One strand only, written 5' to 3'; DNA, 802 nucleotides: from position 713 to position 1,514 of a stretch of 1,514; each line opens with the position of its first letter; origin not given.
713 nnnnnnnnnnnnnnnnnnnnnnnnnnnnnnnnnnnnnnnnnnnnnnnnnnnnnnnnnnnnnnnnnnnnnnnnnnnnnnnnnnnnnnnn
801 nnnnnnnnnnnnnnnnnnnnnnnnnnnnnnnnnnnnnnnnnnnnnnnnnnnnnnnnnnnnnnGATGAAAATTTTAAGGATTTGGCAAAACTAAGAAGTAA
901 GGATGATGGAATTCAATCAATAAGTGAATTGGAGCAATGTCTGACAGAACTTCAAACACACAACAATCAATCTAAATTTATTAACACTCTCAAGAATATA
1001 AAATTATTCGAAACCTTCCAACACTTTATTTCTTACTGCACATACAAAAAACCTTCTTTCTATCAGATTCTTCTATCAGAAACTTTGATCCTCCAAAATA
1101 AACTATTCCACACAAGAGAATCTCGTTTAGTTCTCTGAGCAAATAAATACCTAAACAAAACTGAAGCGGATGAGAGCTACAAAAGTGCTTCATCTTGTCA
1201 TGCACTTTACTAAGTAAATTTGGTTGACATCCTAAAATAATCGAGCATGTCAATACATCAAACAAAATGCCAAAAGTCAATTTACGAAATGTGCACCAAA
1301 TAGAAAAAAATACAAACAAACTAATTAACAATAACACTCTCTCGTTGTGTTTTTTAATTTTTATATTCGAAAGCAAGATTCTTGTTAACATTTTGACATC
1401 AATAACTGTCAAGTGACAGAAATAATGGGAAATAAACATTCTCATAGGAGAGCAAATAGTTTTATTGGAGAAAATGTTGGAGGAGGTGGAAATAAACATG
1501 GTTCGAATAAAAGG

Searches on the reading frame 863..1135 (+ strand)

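Call 12: search_protein_families(library=pfam, proteins=[window:863-1135:+], max_evalue=1)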
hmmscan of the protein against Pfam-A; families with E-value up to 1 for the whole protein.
window:863-1135:+ (91 aa): 1 family
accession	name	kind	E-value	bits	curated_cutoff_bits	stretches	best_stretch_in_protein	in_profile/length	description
PF25071.1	DUF7795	-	0.0032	17.9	27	1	9-40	73-104/123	Domain of unknown function (DUF7795)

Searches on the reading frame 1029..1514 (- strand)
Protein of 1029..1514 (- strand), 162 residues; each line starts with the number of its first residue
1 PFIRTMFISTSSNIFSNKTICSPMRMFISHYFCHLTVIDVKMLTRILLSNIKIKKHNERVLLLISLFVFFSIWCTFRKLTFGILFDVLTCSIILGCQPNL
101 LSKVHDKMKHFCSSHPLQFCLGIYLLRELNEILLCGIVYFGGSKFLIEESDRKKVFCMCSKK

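Call 12: search_protein_families(library=pfam, proteins=[window:1029-1514:-], max_evalue=1)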
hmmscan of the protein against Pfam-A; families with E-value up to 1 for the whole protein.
window:1029-1514:- (162 aa): 1 family
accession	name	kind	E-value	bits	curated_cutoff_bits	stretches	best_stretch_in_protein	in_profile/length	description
PF02765.23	POT1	-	0.01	16.1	29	1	46-79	75-107/140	Telomeric single stranded DNA binding POT1/CDC13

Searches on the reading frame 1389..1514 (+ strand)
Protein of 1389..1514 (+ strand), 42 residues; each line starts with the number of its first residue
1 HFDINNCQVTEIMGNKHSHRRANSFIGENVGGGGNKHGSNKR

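Call 13: find_homologous_proteins(query=window:1389-1514:+, max_evalue=10)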
Query window:1389-1514:+: no candidate shares three 5-residue words with the query. No homologue found.
